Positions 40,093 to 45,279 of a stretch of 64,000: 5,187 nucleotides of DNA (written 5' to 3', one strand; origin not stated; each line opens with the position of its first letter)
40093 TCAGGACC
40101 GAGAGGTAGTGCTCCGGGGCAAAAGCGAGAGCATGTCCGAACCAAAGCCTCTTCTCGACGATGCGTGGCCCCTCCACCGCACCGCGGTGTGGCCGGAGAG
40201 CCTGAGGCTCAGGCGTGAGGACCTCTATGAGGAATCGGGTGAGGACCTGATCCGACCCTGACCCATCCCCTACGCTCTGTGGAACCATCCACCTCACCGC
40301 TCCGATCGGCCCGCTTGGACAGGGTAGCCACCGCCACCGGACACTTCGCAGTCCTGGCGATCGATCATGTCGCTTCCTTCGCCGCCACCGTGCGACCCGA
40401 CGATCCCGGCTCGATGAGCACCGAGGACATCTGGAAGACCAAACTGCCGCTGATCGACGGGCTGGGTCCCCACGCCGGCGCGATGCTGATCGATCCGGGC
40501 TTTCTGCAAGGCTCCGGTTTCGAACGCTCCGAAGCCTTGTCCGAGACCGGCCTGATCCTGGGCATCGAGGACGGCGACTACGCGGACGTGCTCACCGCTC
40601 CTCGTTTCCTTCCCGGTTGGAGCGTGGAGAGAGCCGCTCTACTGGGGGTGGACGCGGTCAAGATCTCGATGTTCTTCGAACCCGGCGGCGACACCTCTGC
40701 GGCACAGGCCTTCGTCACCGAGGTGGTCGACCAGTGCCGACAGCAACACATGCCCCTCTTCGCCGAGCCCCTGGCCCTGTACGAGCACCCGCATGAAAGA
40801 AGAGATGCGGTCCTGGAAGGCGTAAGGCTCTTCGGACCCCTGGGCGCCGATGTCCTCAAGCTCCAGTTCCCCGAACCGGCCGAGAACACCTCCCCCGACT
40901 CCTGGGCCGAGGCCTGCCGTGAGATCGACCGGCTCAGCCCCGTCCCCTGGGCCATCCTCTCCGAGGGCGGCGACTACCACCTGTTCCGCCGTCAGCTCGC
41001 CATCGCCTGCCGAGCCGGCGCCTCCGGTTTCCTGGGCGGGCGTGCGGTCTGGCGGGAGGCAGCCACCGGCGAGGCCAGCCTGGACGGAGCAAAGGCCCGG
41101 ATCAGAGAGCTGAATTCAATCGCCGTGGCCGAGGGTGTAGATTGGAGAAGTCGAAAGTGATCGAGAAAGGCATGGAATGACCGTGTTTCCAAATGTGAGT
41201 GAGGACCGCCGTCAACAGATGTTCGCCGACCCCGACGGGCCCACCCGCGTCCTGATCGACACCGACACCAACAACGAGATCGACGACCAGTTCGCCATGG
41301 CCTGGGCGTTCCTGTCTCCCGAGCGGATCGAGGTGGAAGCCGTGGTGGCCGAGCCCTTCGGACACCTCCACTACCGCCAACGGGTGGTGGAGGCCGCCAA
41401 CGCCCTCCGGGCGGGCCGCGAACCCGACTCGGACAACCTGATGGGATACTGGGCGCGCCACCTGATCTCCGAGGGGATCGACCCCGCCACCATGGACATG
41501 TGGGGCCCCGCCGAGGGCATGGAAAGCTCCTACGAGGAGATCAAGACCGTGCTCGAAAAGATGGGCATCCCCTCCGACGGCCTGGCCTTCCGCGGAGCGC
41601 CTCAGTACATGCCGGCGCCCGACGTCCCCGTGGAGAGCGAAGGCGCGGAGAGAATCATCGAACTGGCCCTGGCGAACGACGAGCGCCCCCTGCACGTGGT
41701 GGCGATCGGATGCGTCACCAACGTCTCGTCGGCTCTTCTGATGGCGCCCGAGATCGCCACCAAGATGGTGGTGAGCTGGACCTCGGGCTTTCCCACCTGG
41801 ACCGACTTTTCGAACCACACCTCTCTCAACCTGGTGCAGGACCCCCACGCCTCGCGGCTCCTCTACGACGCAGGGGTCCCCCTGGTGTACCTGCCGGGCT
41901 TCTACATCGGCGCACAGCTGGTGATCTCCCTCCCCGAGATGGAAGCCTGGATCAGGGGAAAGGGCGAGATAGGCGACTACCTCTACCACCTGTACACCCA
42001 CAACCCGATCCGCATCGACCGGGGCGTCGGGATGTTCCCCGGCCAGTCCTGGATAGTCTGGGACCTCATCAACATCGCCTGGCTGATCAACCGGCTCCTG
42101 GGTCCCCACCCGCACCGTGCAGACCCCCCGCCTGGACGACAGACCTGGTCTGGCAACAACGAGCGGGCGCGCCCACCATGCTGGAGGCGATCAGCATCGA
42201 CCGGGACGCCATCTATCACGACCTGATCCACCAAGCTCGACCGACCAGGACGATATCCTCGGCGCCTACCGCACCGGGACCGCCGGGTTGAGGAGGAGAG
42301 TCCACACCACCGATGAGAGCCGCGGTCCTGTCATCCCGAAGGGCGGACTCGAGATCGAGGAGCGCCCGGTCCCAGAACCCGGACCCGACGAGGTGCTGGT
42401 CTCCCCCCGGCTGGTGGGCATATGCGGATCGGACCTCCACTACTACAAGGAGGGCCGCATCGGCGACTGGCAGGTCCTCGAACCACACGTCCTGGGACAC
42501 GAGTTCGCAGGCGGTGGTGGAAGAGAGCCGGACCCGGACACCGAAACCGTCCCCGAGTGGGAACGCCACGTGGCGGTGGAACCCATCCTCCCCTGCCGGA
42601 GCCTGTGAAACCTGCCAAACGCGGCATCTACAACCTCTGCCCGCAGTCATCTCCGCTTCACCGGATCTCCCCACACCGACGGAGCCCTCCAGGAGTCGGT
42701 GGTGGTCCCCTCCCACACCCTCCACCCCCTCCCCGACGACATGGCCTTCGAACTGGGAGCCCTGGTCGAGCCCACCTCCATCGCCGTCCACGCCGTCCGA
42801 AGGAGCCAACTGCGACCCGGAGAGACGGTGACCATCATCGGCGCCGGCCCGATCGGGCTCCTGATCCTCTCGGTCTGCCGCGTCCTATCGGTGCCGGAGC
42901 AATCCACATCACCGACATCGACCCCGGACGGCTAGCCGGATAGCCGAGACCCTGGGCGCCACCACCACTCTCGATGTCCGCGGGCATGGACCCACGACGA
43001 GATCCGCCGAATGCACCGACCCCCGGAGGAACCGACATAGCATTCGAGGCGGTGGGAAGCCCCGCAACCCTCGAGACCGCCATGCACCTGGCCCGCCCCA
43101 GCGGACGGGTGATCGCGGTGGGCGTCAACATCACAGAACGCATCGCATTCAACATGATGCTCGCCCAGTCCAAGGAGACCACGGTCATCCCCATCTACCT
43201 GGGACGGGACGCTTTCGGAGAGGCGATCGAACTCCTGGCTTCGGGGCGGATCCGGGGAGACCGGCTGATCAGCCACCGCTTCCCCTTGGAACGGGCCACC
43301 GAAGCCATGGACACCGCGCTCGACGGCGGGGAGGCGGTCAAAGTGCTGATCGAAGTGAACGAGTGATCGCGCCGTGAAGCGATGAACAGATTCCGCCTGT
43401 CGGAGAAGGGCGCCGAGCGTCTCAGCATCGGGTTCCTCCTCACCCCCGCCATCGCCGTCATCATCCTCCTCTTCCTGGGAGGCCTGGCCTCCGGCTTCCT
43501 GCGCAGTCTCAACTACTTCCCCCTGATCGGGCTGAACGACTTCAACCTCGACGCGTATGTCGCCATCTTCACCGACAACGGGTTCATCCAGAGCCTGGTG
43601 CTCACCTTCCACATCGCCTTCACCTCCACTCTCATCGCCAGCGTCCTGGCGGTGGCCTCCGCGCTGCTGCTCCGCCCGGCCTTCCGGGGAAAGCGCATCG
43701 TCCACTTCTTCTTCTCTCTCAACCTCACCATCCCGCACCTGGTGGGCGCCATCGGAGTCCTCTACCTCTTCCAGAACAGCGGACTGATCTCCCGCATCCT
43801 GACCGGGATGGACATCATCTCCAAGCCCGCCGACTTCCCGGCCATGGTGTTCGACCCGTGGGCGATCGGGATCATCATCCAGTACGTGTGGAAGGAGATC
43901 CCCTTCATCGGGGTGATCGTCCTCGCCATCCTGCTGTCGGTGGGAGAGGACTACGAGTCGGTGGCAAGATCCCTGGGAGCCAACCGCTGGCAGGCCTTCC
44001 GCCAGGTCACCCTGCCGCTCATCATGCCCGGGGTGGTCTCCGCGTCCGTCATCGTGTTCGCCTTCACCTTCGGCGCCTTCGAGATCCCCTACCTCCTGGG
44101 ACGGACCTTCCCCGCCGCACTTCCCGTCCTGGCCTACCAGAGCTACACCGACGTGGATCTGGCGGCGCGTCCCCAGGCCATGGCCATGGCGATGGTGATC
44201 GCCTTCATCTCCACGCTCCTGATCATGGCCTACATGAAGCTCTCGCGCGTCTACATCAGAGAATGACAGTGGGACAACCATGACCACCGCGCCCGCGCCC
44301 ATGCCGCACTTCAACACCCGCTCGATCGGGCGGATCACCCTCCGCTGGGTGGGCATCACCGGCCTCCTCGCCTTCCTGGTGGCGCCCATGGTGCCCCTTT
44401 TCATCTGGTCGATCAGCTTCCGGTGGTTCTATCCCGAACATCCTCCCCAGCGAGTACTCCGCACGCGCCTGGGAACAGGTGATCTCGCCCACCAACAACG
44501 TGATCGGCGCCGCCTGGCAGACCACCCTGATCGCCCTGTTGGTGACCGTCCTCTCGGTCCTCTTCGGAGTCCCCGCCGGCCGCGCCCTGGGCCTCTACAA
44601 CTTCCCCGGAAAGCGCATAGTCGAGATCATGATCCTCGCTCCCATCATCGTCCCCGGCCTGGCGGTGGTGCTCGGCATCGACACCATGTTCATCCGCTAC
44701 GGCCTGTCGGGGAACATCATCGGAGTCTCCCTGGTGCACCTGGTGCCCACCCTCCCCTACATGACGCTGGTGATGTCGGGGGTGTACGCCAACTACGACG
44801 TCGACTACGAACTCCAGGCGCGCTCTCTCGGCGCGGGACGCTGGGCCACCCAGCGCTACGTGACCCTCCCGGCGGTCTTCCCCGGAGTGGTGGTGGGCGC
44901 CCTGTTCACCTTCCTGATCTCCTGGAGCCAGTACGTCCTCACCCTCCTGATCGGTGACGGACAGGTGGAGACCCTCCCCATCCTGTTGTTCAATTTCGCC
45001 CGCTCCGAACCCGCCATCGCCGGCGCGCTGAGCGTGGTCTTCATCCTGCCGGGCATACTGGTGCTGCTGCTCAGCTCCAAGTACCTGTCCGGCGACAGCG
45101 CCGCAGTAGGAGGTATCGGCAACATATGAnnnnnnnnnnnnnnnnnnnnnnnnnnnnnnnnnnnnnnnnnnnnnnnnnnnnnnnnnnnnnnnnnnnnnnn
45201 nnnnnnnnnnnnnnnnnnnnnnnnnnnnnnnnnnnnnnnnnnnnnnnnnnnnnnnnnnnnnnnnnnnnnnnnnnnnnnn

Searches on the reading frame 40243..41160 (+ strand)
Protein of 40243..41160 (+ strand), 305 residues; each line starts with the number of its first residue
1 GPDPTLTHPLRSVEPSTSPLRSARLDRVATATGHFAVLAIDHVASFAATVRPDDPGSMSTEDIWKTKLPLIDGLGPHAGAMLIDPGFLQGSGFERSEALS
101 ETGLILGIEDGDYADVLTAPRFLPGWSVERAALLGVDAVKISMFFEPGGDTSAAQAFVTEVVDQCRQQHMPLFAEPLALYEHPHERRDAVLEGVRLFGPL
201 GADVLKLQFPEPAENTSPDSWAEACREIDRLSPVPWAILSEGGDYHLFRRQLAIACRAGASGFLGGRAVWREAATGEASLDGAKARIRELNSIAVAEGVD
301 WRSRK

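Call 21: search_protein_families(library=pfam, proteins=[window:40243-41160:+], max_evalue=0.01)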
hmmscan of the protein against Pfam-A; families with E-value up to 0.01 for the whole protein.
window:40243-41160:+ (305 aa): 1 family
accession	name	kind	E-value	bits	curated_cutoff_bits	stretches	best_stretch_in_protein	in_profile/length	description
PF01791.15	DeoC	-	9.8e-22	78.1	23.8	1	75-271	32-228/229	DeoC/LacD family aldolase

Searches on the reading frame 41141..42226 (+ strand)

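Call 21: search_protein_families(library=pfam, proteins=[window:41141-42226:+], max_evalue=0.01)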
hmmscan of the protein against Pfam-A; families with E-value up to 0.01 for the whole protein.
window:41141-42226:+ (361 aa): 2 families
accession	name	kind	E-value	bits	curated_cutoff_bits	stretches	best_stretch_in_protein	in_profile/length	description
PF01156.24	IU_nuc_hydro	-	3.6e-16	60.1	34.2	1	37-318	1-247/297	Inosine-uridine preferring nucleoside hydrolase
PF07632.16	Sde182_NH-like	-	2.9e-07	30.7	26.8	0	152-201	84-135/268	Cellulose-binding Sde182, nucleoside hydrolase-like domain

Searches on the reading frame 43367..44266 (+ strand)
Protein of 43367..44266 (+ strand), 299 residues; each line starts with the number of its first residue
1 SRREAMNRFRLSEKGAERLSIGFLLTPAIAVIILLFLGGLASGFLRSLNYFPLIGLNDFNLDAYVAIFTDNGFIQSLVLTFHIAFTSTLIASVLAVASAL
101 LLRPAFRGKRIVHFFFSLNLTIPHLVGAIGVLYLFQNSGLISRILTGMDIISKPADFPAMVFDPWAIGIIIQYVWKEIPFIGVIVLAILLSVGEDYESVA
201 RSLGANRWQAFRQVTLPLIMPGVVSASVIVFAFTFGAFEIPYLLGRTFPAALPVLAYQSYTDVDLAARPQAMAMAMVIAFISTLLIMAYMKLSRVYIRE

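Call 70: search_protein_families(library=pfam, proteins=[window:43367-44266:+], max_evalue=0.001)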
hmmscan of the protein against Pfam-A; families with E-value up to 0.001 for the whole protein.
window:43367-44266:+ (299 aa): 1 family
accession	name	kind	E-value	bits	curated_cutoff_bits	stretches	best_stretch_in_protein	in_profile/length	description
PF00528.27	BPD_transp_1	-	8.7e-18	65.1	26.4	1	93-287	3-172/184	Binding-protein-dependent transport system inner membrane component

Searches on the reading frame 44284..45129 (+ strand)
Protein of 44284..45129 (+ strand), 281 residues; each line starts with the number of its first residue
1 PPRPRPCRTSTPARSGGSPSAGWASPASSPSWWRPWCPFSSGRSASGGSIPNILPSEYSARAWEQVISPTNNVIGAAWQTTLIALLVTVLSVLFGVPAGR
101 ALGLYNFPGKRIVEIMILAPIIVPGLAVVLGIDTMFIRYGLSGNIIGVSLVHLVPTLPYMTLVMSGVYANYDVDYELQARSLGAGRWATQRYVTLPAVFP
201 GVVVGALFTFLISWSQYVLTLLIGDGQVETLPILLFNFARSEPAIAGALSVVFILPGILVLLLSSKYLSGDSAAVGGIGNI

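Call 70: search_protein_families(library=pfam, proteins=[window:44284-45129:+], max_evalue=0.001)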
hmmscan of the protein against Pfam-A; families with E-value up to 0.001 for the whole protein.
window:44284-45129:+ (281 aa): 1 family
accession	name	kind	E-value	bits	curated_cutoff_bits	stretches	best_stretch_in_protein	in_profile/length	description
PF00528.27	BPD_transp_1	-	7e-13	49.1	26.4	1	95-263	1-173/184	Binding-protein-dependent transport system inner membrane component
